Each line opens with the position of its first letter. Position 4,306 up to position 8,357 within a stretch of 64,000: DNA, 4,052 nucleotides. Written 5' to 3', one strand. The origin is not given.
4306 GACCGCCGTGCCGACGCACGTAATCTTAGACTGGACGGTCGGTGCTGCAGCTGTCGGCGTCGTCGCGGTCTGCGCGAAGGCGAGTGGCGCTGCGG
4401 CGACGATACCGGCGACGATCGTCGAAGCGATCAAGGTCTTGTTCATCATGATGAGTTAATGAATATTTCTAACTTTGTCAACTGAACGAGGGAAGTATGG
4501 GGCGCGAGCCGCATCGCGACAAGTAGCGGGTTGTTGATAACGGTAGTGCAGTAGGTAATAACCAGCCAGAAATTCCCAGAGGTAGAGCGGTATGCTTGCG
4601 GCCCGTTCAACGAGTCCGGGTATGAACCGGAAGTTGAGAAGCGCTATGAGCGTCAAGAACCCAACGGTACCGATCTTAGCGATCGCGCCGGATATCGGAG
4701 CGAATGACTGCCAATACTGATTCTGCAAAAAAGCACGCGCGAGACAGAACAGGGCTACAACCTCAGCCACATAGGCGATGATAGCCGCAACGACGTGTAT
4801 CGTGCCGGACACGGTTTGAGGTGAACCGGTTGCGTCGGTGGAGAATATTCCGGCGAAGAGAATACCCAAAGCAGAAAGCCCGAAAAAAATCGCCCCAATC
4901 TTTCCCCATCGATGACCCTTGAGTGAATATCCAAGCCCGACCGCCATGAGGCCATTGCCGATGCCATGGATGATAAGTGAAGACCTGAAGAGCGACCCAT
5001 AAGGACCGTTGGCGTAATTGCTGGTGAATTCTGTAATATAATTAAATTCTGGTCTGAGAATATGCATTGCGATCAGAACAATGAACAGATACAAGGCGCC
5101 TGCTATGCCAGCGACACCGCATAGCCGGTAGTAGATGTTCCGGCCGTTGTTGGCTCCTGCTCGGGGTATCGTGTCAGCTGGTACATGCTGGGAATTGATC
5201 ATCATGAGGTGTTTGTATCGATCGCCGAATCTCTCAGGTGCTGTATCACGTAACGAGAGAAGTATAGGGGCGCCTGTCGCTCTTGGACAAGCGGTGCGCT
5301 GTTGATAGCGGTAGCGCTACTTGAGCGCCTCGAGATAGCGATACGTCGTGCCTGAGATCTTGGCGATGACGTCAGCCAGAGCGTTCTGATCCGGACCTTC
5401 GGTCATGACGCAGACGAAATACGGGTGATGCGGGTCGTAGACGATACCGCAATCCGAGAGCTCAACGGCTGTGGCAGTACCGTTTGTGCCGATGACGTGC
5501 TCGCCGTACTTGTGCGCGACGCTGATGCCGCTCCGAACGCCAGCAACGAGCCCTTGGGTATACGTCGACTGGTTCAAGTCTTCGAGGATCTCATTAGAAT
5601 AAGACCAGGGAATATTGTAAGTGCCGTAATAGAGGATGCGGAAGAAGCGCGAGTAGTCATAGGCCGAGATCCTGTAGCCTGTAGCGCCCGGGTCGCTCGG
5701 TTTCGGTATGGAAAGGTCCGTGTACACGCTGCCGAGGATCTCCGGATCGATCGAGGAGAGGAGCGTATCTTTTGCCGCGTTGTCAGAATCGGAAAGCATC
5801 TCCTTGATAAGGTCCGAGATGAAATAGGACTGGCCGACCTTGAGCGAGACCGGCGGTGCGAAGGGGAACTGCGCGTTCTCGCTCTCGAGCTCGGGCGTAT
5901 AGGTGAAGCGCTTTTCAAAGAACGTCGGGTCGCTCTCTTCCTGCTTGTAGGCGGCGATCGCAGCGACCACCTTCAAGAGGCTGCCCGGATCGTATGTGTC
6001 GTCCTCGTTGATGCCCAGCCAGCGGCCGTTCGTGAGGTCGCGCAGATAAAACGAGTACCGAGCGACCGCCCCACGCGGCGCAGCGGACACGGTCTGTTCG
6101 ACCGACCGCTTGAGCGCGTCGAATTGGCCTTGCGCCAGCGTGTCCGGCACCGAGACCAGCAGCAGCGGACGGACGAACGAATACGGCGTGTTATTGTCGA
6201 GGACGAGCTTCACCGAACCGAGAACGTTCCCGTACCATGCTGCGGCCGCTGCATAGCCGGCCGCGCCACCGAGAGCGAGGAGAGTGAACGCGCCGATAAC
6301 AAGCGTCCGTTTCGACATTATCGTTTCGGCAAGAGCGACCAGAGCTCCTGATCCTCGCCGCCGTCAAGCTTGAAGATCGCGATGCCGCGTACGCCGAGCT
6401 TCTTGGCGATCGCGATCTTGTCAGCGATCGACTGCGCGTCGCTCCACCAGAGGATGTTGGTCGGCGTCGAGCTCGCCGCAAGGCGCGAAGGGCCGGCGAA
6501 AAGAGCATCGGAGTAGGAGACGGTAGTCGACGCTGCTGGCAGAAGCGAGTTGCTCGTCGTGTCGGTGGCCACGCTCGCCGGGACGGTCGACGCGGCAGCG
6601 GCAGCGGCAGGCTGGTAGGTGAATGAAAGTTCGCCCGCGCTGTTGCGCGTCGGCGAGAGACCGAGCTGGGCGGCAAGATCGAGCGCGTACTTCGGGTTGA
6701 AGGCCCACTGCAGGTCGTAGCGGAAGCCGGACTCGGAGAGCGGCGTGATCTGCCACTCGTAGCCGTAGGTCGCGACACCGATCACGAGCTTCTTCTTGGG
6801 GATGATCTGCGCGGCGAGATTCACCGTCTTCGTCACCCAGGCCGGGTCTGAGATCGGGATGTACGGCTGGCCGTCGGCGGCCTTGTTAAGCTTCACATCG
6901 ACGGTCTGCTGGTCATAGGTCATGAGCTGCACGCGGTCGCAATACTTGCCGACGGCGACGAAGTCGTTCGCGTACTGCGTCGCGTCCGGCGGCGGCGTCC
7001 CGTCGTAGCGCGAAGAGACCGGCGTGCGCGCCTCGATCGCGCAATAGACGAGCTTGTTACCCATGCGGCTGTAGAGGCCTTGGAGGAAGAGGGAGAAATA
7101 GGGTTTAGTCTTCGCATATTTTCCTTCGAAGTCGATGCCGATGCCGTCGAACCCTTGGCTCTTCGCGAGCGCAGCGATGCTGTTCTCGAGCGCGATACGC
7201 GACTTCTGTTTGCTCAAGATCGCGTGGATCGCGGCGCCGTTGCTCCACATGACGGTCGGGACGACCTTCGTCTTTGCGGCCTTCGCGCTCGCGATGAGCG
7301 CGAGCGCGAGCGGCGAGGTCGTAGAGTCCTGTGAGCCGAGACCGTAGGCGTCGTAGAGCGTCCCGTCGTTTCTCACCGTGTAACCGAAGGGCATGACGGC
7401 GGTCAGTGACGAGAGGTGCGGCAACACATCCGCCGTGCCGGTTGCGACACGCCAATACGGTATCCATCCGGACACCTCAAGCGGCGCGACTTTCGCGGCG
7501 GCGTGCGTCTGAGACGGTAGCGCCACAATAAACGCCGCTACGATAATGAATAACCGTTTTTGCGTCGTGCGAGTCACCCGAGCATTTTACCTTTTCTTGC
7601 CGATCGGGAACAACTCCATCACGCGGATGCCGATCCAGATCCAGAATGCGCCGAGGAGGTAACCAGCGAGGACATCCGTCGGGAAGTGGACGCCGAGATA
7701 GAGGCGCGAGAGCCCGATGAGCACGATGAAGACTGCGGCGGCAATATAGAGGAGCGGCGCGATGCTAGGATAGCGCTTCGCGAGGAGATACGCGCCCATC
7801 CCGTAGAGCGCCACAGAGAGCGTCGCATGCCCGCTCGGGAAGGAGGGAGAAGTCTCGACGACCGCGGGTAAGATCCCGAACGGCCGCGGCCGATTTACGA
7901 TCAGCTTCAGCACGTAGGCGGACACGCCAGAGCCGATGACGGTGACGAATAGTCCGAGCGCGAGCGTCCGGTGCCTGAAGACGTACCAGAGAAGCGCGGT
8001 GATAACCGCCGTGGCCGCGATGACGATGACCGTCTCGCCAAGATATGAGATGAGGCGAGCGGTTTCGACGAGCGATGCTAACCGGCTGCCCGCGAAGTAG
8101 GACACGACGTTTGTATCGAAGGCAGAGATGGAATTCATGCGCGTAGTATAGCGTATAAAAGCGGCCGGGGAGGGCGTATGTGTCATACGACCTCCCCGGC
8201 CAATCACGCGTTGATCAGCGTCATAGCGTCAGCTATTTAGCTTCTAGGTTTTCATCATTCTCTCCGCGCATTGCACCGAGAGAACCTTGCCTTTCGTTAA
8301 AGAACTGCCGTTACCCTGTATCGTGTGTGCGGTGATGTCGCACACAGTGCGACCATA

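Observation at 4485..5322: Paralogous ~70-nt element upstream of two consecutive minus-strand genes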

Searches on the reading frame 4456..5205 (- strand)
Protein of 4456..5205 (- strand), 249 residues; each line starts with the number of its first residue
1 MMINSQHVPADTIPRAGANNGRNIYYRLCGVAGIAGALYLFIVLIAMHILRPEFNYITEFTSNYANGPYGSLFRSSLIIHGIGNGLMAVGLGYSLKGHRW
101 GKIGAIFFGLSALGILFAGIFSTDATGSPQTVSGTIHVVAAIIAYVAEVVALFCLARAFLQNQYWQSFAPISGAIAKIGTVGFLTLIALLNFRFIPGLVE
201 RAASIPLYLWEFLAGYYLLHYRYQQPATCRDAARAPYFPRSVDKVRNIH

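Call 11: search_protein_families(library=pfam, proteins=[window:4456-5205:-], max_evalue=0.01)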
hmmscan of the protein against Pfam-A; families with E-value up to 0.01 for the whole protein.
window:4456-5205:- (249 aa): 1 family
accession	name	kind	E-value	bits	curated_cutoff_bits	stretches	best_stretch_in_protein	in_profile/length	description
PF06197.19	DUF998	-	3.3e-25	89.2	30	1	34-214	1-181/184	Protein of unknown function (DUF998)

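Call 14: find_homologous_proteins(query=window:4456-5205:-)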
Query window:4456-5205:- (249 aa): 3 proteins with E <= 0.001 among 4160 candidates.
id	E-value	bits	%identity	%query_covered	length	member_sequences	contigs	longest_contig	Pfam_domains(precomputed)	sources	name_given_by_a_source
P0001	2.2e-161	553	100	100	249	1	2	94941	PF06197.20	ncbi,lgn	-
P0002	3.9e-67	244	57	82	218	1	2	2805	PF06197.20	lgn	-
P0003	1.3e-61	226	53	88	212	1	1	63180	PF06197.20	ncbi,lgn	-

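Call 15: find_encoding_contigs(protein=P0003, flank=6000, max_places=4)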
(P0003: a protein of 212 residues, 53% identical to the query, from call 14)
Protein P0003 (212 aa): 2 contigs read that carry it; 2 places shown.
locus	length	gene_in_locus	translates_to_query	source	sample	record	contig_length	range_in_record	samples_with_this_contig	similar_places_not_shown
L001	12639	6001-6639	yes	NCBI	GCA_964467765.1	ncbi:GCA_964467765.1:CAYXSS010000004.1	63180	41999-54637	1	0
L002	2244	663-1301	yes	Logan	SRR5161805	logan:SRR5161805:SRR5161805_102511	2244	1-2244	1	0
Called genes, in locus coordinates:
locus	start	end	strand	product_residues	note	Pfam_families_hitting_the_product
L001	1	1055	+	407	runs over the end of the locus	PF02687:FtsX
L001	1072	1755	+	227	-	PF00005:ABC_tran, PF02463:SMC_N (faint), PF13304:AAA_21 (faint)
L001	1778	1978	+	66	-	PF11127:YgaP-like_TM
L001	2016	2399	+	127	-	-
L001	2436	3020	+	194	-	PF02525:Flavodoxin_2, PF03358:FMN_red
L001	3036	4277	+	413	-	PF00890:FAD_binding_2 (weak), PF01266:DAO (faint), PF01946:Thi4 (weak), PF03486:HI0933_like (weak), PF07992:Pyr_redox_2 (weak), PF12831:FAD_oxidored, PF13450:NAD_binding_8 (weak), PF22578:GGR_cat, +3 more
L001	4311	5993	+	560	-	PF03109:ABC1, PF27536:UbiB_helical (weak)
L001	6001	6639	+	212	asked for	PF06197:DUF998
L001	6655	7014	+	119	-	PF07681:DoxX (weak)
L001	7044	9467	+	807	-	PF19335:HMBD, PF12710:HAD (faint), PF00122:E1-E2_ATPase, PF00702:Hydrolase, PF08282:Hydrolase_3 (faint)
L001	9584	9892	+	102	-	-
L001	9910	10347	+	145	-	-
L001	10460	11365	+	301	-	PF02683:DsbD_TM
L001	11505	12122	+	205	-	PF00578:AhpC-TSA, PF08534:Redoxin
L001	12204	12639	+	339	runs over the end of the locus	-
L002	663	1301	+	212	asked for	PF06197:DUF998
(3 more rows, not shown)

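Call 16: find_encoding_contigs(protein=P0002, flank=6000, max_places=4)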
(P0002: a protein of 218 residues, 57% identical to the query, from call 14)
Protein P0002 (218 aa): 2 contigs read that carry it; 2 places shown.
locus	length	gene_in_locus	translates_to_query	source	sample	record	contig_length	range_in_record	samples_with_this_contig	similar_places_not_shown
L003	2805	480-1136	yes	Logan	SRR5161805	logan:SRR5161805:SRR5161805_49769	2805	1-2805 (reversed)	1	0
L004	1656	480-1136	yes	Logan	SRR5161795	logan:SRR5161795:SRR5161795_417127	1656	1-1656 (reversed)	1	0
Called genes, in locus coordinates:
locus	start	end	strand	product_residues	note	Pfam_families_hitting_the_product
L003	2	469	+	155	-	?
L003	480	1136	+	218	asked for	PF06197:DUF998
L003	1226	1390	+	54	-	-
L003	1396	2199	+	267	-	PF19335:HMBD, PF04140:ICMT (weak), PF04191:PEMT (weak)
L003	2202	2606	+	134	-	-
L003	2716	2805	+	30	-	?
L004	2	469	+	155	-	?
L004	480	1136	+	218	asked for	PF06197:DUF998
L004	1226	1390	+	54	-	-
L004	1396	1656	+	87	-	?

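Call 17: find_encoding_contigs(protein=P0001, flank=10000, max_places=4)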
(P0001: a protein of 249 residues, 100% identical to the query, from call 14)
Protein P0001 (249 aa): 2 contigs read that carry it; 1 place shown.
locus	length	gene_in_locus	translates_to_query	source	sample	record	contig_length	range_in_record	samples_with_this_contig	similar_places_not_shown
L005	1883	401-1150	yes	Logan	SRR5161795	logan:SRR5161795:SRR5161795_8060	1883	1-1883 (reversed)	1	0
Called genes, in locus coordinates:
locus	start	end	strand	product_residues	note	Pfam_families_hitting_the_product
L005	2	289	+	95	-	?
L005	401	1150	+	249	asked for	PF06197:DUF998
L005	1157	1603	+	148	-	-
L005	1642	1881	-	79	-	?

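Call 53: search_protein_families(library=ncbifam, proteins=[window:4456-5205:-], max_evalue=0.01)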
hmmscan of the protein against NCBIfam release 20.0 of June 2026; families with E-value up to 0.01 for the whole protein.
window:4456-5205:- (249 aa): 0 families

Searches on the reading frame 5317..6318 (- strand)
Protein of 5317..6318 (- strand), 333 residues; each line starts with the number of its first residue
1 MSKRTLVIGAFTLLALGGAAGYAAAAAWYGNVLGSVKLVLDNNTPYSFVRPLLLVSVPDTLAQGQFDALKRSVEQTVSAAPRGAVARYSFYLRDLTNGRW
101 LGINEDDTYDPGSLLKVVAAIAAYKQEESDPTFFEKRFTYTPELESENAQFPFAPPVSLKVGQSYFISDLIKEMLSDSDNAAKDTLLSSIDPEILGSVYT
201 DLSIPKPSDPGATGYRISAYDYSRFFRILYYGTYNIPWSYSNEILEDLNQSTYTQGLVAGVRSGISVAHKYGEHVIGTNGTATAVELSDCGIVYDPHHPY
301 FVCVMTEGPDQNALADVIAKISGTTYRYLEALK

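Call 11: search_protein_families(library=pfam, proteins=[window:5317-6318:-], max_evalue=0.01)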
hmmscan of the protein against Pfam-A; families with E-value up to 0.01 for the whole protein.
window:5317-6318:- (333 aa): 2 families
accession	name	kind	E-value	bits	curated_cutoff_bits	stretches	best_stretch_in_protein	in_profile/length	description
PF13354.11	Beta-lactamase2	-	3.7e-24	85.7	22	1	89-306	1-214/214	Beta-lactamase enzyme family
PF00144.29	Beta-lactamase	-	0.0014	18.4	27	0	205-313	208-315/329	Beta-lactamase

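Call 53: search_protein_families(library=ncbifam, proteins=[window:5317-6318:-], max_evalue=0.01)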
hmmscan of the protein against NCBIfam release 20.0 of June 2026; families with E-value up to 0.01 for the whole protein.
window:5317-6318:- (333 aa): 11 families
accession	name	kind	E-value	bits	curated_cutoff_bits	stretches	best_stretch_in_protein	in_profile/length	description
NF033103.1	bla_class_A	equivalog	3e-14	52.8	200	2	81-190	6-111/257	class A beta-lactamase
NF000452.2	blaKLUC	exception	3.1e-05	23.5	650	1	66-189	26-144/291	KLUC family extended-spectrum class A beta-lactamase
NF012099.1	SubclassA2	equivalog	3.6e-05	23.1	320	0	252-329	192-270/275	class A beta-lactamase, subclass A2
NF000232.1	lactamase_L2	exception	0.00013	21.5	540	1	77-190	47-155/303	L2 family extended-spectrum class A beta-lactamase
NF008322.0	PRK11113.1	equivalog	0.0002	20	527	0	162-190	290-318/477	serine-type D-Ala-D-Ala carboxypeptidase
NF041113.1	blaMAB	exception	0.00045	19.5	575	0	86-189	44-142/289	MAB family class A beta-lactamase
NF045651.1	blaMUN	exception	0.001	18.5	640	0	255-330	213-289/290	MUN family extended-spectrum class A beta-lactamase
NF000321.3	blaPEN-Bpc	exception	0.0027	16.8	580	0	87-188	50-146/295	PEN family class A beta-lactamase, Bpc-type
NF000271.2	blaOXY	exception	0.0028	17.1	600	1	52-189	11-143/290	OXY family extended-spectrum class A beta-lactamase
NF041445.1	blaRATA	exception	0.0052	15.9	660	0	260-329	228-299/302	RATA family class A beta-lactamase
NF000320.3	blaPEN-Bcc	equivalog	0.0097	15.2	540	0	73-188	41-151/300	PEN family class A beta-lactamase, Bcc-type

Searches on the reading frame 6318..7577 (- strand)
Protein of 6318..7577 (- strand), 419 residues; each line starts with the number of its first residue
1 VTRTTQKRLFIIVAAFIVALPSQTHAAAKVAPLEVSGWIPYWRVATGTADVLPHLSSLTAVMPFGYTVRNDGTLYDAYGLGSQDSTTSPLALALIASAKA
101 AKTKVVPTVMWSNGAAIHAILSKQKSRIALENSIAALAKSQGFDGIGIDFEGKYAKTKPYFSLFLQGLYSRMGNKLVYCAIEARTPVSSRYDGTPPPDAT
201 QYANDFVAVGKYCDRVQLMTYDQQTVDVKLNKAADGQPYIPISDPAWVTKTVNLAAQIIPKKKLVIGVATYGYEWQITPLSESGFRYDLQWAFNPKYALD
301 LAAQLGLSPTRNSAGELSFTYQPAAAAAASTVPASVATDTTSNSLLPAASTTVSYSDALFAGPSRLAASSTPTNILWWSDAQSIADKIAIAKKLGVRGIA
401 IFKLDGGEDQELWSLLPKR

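Call 11: search_protein_families(library=pfam, proteins=[window:6318-7577:-], max_evalue=0.01)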
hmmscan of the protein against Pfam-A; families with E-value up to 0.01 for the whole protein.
window:6318-7577:- (419 aa): 1 family
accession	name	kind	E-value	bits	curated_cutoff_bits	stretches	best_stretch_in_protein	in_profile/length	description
PF00704.34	Glyco_hydro_18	-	3.5e-21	76.7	29.6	1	100-405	62-315/317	Glycosyl hydrolases family 18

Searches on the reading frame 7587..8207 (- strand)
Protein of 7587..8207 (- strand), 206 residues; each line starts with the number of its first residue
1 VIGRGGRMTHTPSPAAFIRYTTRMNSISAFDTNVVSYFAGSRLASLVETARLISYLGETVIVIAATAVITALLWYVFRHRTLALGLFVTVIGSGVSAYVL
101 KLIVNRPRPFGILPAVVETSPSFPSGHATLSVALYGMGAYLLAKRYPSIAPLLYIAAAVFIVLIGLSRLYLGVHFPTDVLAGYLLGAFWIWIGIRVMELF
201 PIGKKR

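Call 11: search_protein_families(library=pfam, proteins=[window:7587-8207:-], max_evalue=0.01)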
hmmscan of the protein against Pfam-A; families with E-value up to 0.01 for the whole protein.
window:7587-8207:- (206 aa): 2 families
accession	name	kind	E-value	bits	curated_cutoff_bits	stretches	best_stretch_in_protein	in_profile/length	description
PF01569.27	PAP2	-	1.4e-23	83.5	27.2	1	83-197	2-125/130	PAP2 superfamily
PF14378.12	PAP2_3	-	0.0007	19.9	27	1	62-190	68-188/190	PAP2 superfamily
